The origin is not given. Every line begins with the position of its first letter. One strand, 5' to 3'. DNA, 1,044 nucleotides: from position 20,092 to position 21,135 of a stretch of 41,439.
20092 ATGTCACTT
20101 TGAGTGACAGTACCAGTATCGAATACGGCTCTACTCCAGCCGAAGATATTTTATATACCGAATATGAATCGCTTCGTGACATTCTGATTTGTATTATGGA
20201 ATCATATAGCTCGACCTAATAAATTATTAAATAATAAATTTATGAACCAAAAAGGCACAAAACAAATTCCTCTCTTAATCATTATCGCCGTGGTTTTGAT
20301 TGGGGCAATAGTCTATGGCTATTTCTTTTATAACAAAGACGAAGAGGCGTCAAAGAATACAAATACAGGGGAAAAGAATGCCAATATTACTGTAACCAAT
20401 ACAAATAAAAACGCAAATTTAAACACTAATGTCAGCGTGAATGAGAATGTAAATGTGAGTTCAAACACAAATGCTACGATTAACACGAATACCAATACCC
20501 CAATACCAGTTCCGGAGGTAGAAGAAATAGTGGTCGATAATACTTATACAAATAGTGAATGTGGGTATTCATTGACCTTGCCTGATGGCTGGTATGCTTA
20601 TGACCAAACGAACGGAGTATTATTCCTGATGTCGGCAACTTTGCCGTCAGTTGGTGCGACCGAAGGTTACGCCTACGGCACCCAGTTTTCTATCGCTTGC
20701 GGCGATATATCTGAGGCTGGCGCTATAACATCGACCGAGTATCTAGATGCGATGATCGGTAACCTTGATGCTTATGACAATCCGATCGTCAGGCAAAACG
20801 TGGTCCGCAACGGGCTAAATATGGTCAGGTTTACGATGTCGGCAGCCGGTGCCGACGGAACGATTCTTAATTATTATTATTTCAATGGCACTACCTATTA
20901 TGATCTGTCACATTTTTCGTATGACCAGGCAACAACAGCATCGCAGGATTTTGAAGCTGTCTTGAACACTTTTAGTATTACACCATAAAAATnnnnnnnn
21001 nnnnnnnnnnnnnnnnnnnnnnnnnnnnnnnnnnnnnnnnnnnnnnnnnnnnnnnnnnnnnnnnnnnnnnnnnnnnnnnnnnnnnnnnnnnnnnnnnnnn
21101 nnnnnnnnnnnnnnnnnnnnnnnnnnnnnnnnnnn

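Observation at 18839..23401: Array of five membrane-anchored surface proteins between asnS and aspS, with a shared leader-TM-Asn/Thr stalk module and unrelated head domains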

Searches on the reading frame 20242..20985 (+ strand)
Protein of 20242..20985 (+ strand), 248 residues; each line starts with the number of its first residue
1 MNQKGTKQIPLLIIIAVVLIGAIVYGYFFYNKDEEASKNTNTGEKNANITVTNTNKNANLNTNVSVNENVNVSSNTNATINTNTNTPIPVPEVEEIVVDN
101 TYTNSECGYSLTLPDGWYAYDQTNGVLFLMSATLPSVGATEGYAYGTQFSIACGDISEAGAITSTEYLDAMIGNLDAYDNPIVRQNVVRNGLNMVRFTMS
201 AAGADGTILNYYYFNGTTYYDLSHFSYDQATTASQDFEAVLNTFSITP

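Call 5: search_protein_families(library=pfam, proteins=[window:20242-20985:+], max_evalue=0.1)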
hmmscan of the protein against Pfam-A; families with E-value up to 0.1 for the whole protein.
window:20242-20985:+ (248 aa): 6 families
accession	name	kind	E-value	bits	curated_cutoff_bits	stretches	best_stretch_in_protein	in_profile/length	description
PF05961.16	Chordopox_A13L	-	0.0014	19.3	24.1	1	11-43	6-36/69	Chordopoxvirus A13L protein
PF11346.13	DUF3149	-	0.0021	18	23.2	1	11-36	14-39/40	Protein of unknown function (DUF3149)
PF14221.11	DUF4330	-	0.0042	17.7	27.6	1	14-100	20-102/167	Domain of unknown function (DUF4330)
PF25247.1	LbH_GLGC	-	0.029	14.7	27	1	18-81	45-108/135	GLGC left-handed parallel beta-helix domain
PF25630.1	Phycodna_minor_capsid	-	0.05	14.3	27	0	12-55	6-51/96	Phycodnaviridae minor capsid protein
PF06129.17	Chordopox_G3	-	0.084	14.1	22.3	0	12-86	5-77/108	Chordopoxvirus G3 protein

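Call 6: search_protein_families(library=ncbifam, proteins=[window:20242-20985:+], max_evalue=0.1)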
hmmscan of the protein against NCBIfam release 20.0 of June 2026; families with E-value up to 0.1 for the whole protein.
window:20242-20985:+ (248 aa): 9 families
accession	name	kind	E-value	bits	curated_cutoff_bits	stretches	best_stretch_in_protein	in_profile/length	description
NF002357.0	PRK01318.2-4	equivalog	9.8e-05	21.3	479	1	2-84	2-85/532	membrane protein insertase YidC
NF047981.1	RC1041_fam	subfamily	0.00017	21.2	90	1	11-40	24-53/57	RC1041 family protein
NF033598.2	elast_bind_EbpS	equivalog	0.0012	17.9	300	1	3-73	301-368/498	elastin-binding protein EbpS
NF042931.1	SAG1386_EF1546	equivalog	0.0015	18.6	80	1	7-76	29-99/158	SAG1386/EF1546 family surface-associated protein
NF004285.1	PRK05696.1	equivalog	0.003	17.4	179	1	3-53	14-64/171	flagellar basal body-associated protein FliL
TIGR03593.1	yidC_nterm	equivalog_domain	0.0052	16.4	58.25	1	13-100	4-80/363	membrane protein insertase YidC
NF002772.0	PRK02862.1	equivalog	0.021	13.6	537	1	17-98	337-418/429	glucose-1-phosphate adenylyltransferase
NF051431.1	Rv0361_Cterm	subfamily_domain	0.041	14.1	37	0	12-57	9-49/140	Rv0361 family membrane protein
NF047991.1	RP671aFamTckup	equivalog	0.078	13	120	0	11-39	36-64/80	RP671a family tick cell line-upregulated protein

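Call 34: find_homologous_proteins(query=window:20242-20985:+, max_evalue=0.01)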
Query window:20242-20985:+ (248 aa): 7 proteins with E <= 0.01 among 722 candidates.
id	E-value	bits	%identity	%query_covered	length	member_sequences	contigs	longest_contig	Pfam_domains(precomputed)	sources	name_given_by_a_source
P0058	9.8e-156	534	100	100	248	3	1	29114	-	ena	-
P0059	1.2e-63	233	63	62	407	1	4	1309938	-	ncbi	ncbi:MAG: hypothetical protein ACNFW9_05805 [Candidatus Kerfeldbacteria bacterium]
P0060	2.8e-62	228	49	99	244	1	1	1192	-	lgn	-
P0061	2.5e-61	225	64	62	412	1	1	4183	-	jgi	-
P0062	3.1e-42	163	41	96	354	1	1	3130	PF01789.23,PF18933.7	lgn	-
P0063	1.6e-35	141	44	60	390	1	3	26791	PF18933.7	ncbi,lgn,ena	-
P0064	1.2e-3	37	36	35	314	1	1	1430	PF24125.2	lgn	-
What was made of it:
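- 20242..20988 (+): p3: MNQKG leader, helix aa 8-30, disordered N-x-N spacer aa 31-97 (20332-20532) and a PsbP/Mog1-fold head aa 98-248. Call 34: homologues P0062 and P0063 are annotated PF18933.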

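Call 41: find_encoding_contigs(protein=P0059, flank=10000, max_places=3)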
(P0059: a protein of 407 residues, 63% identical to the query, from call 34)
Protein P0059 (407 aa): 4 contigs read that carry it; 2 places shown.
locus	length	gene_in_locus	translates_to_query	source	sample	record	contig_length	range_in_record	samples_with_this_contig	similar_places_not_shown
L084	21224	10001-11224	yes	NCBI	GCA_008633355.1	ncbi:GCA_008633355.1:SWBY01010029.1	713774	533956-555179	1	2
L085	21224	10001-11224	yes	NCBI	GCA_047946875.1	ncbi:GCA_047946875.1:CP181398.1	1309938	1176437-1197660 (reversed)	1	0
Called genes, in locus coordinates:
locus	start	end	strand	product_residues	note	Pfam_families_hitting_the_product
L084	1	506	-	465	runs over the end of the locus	PF08529:NusA_N, PF00575:S1 (weak), PF13184:KH_NusA_1st, PF26594:KH_NusA_2nd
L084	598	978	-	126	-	PF03008:DUF234 (weak), PF02021:UPF0102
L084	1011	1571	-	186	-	PF13847:Methyltransf_31, PF08241:Methyltransf_11 (weak), PF13649:Methyltransf_25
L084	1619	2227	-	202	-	PF01351:RNase_HII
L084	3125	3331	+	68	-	PF12728:HTH_17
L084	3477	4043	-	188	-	PF02224:Cytidylate_kin (faint), PF13189:Cytidylate_kin2, PF13207:AAA_17, PF13238:AAA_18, PF13671:AAA_33 (weak)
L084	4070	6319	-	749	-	PF01138:RNase_PH, PF03725:RNase_PH_C, PF03726:PNPase (weak), PF01138:RNase_PH, PF00013:KH_1 (weak), PF00575:S1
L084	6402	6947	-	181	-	PF01936:NYN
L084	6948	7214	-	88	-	PF00312:Ribosomal_S15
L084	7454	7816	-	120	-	-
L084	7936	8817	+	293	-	PF02899:Phage_int_SAM_1 (weak), PF13495:Phage_int_SAM_4 (weak), PF00589:Phage_integrase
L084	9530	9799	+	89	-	PF01541:GIY-YIG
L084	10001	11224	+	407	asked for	-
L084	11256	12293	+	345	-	-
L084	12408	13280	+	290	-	-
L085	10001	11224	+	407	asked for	-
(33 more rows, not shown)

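Call 46: predict_structure(alignment_id=A3)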
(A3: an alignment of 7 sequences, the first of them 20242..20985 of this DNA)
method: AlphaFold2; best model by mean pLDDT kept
length: 248 residues; sequences in the alignment: 7
mean_pLDDT: 68.0   pTM: 0.56
mean pLDDT of the five models: 68.0, 66.0, 64.8, 63.8, 63.8
residues with pLDDT >= 90: 65; 70-90: 66; 50-70: 42; < 50: 75
segments of 3 or more residues with pLDDT < 50: 1-4, 30-87, 93-97, 138-142
pLDDT, mean of each block of 10 residues (from residue 1): 47 62 56 39 34 32 33 35 42 55 92 87 80 59 61 92 93 85 91 92 78 95 87 88 90
secondary structure, 60 per line:
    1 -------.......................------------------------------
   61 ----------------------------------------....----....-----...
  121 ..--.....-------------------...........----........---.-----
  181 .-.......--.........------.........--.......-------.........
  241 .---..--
elements in order: H8-30 E101-104 E109-112 E118-122 E125-129 E149-155 H156-159 H164-171 E183-189 E192-200 E207-215 E218-224 H232-241
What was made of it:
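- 20242..20988 (+): Call 46: AlphaFold head pLDDT about 85-95, spacer below 50.
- On Type IV pilin / class III signal peptide proteins: In the p3 model the helix (8-30) is followed by 67 disordered residues before the head (call 46).
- The p3 model has no pilin 'lollipop': a disordered spacer of about 67 residues separates the helix from the head (call 46).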

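Call 49: fold_search(model_id=the predicted structure, library=pdb)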
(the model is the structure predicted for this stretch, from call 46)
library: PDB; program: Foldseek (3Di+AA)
matches with E <= 10: 1132; with E <= 0.001: 13
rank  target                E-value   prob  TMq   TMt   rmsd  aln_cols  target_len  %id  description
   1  3hlz_B                7.2e-06  1.00  0.40  0.37   4.8       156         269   14  Crystal structure of BT_1490 (NP_810393.1) from BACTEROIDES THETAIOTAOMICRON VPI-5482 at 1.50 A resolution (released 2009-06-16)
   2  3hlz_A                8.5e-06  1.00  0.40  0.37   4.9       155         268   14  Crystal structure of BT_1490 (NP_810393.1) from BACTEROIDES THETAIOTAOMICRON VPI-5482 at 1.50 A resolution (released 2009-06-16)
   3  1v2b_B                3.7e-05  1.00  0.35  0.52   6.1       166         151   14  Crystal Structure of PsbP Protein in the Oxygen-Evolving Complex of Photosystem II from Higher Plants (released 2004-05-18)
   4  2vu4                  1.1e-04  1.00  0.37  0.57   5.3       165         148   14  Structure of PsbP protein from Spinacia oleracea at 1.98 A resolution (released 2009-07-21)
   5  4rth_B                1.1e-04  1.00  0.36  0.49   6.2       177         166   15  The crystal structure of PsbP from Zea mays (released 2015-03-11)
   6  4rth_A                1.4e-04  1.00  0.33  0.46   6.5       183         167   15  The crystal structure of PsbP from Zea mays (released 2015-03-11)
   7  1v2b_A                1.5e-04  1.00  0.36  0.55   6.0       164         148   13  Crystal Structure of PsbP Protein in the Oxygen-Evolving Complex of Photosystem II from Higher Plants (released 2004-05-18)
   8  5zx9                  1.5e-04  1.00  0.34  0.45   7.6       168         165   12  Crystal structure of apo form fibronectin-binding protein Apa from Mycobacterium tuberculosis (released 2019-05-29)
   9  2xb3                  1.6e-04  1.00  0.36  0.52   6.1       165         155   13  The Structure of Cyanobacterial PsbP (released 2010-08-25)
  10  5zxa                  2.4e-04  1.00  0.34  0.47   7.3       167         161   12  Crystal structure of fibronectin-binding protein Apa mutant from Mycobacterium tuberculosis (released 2019-05-29)
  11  2lnj_MODEL_1_A        2.9e-04  1.00  0.34  0.45   8.0       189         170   17  Solution Structure of Cyanobacterial PsbP (CyanoP) from Synechocystis sp. PCC 6803 (released 2012-06-06)
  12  8z9d_P                4.8e-04  1.00  0.36  0.45   8.0       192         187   12  cryo-EM structure of PSII-LHCII megacomplex from spinach (released 2024-11-13)
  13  9grx_0                6.0e-04  1.00  0.37  0.53   6.4       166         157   13  NDH-PSI-LHCI supercomplex from S. oleracea (released 2025-02-12)
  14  7wff_f                1.1e-03  1.00  0.38  0.56   5.8       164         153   14  Subcomplexes B,M and L in the Cylic electron transfer supercomplex NDH-PSI from Arabidopsis (released 2022-03-16)
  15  3wa5_B                1.2e-03  1.00  0.31  0.53   7.3       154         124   14  Crystal Structure of type VI peptidoglycan muramidase effector Tse3 in complex with its cognate immunity protein Tsi3 (released 2013-10-02)
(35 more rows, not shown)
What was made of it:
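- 20242..20988 (+): Call 49: Foldseek matches PsbP 1v2b/2vu4/4rth, CyanoP, Apa, LpqN, Tsi3 and DcrB (E 7e-6 to 1e-3).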

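Call 62: search_protein_families(library=pfam, alignment_id=A6, max_evalue=0.001)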
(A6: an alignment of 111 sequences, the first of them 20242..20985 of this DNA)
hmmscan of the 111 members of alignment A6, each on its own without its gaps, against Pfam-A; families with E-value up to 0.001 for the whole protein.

A. member 1, window:20242-20985:+ (248 aa): 0 families

B. families by the number of members that match (of 111 scanned): 17 families
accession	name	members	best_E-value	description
PF18933.6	PsbP_2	19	3.7e-11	PsbP-like protein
PF01789.22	PsbP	8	1.1e-05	PsbP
PF07676.18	PD40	2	1.7e-12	WD40-like Beta Propeller Repeat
PF00079.25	Serpin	1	3.2e-108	Serpin (serine protease inhibitor)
PF10502.14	Peptidase_S26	1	2.3e-34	Signal peptidase, peptidase S26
PF24807.1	WD40_CDC20-Fz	1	5.2e-07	CDC20/Fizzy WD40 domain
PF25174.1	Beta-prop_THOC3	1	1.1e-05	THOC3 beta-propeller domain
PF00930.27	DPPIV_N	1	5.3e-05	Dipeptidyl peptidase IV (DPP IV) N-terminal region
PF02706.20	Wzz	1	6.3e-05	Chain length determinant protein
PF02012.26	BNR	1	9.3e-05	BNR/Asp-box repeat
PF13646.12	HEAT_2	1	0.00013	HEAT repeats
PF23775.1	Beta-prop_RIG_2nd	1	0.00015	RIG second beta-propeller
PF13786.12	DUF4179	1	0.00018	Domain of unknown function (DUF4179)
PF14221.11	DUF4330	1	0.00021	Domain of unknown function (DUF4330)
PF04972.22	BON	1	0.00031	BON domain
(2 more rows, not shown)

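Call 67: search_protein_families(library=ncbifam, alignment_id=A6, max_evalue=1)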
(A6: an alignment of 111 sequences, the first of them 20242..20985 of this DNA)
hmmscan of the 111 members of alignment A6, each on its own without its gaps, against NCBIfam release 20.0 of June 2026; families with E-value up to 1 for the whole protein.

A. member 1, window:20242-20985:+ (248 aa): 10 families
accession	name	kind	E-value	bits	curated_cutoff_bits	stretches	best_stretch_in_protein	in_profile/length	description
NF002357.0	PRK01318.2-4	equivalog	9.8e-05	21.3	479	1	2-84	2-85/532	membrane protein insertase YidC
NF047981.1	RC1041_fam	subfamily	0.00017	21.2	90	1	11-40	24-53/57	RC1041 family protein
NF033598.2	elast_bind_EbpS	equivalog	0.0012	17.9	300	1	3-73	301-368/498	elastin-binding protein EbpS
NF042931.1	SAG1386_EF1546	equivalog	0.0015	18.6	80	1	7-76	29-99/158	SAG1386/EF1546 family surface-associated protein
NF004285.1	PRK05696.1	equivalog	0.003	17.4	179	1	3-53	14-64/171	flagellar basal body-associated protein FliL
TIGR03593.1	yidC_nterm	equivalog_domain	0.0052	16.4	58.25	1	13-100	4-80/363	membrane protein insertase YidC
NF002772.0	PRK02862.1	equivalog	0.021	13.6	537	1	17-98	337-418/429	glucose-1-phosphate adenylyltransferase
NF051431.1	Rv0361_Cterm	subfamily_domain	0.041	14.1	37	1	12-57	9-49/140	Rv0361 family membrane protein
NF047991.1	RP671aFamTckup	equivalog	0.078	13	120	1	11-39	36-64/80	RP671a family tick cell line-upregulated protein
NF002354.0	PRK01318.2-1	equivalog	0.3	9.5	1094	1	1-64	1-63/548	membrane protein insertase YidC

B. families by the number of members that match (of 111 scanned): 193 families (the first 25 are shown)
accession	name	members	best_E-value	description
NF005435.1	PRK07021.1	31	0.00024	flagellar basal body-associated protein FliL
TIGR03931.1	T7SS_Rv3446c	23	2.1e-06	type VII secretion-associated protein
NF004285.1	PRK05696.1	23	0.00023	flagellar basal body-associated protein FliL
NF040946.1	PSII_PsbP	19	8.8e-08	photosystem II reaction center PsbP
NF042931.1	SAG1386_EF1546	18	1.1e-05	SAG1386/EF1546 family surface-associated protein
NF006283.1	PRK08455.1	10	0.00062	flagellar basal body-associated protein FliL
NF008109.0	PRK10856.1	10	0.0045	cytoskeleton protein RodZ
NF051431.1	Rv0361_Cterm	9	0.0039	Rv0361 family membrane protein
NF002334.0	PRK01294.1-2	8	0.00064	lipase secretion chaperone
NF033598.2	elast_bind_EbpS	6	4.8e-05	elastin-binding protein EbpS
NF033483.0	PknB_PASTA_kin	6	0.0011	Stk1 family PASTA domain-containing Ser/Thr kinase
NF052551.1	EnvBioLpgNMYCTU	6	0.0049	envelope biogenesis lipoprotein LpqN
NF006897.1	PRK09379.1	5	0.00025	polyisoprenyl-teichoic acid--peptidoglycan teichoic acid transferase TagU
TIGR03593.1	yidC_nterm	4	0.0002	membrane protein insertase YidC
NF002354.0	PRK01318.2-1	4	0.0025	membrane protein insertase YidC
TIGR04205.1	classIII_w_PIP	4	0.0049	class III signal peptide domain-containing protein, archaeosortase D/PIP-CTERM system-associated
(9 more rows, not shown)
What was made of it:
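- Closest known: Signal-anchored. Same: Weak HMM matches of the N-termini go to exactly these anchors (calls 6, 67).
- Four members weakly match TIGR04205, a class III signal domain (best E = 0.005; call 67).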

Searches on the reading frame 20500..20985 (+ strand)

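Call 26: search_protein_families(library=pfam, proteins=[window:20500-20985:+], max_evalue=5)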
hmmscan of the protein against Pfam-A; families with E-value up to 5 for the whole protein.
seq(162 aa): 1 family
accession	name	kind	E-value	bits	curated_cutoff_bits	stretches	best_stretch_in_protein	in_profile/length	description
PF18933.6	PsbP_2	-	0.12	12.8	27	1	14-160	45-184/184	PsbP-like protein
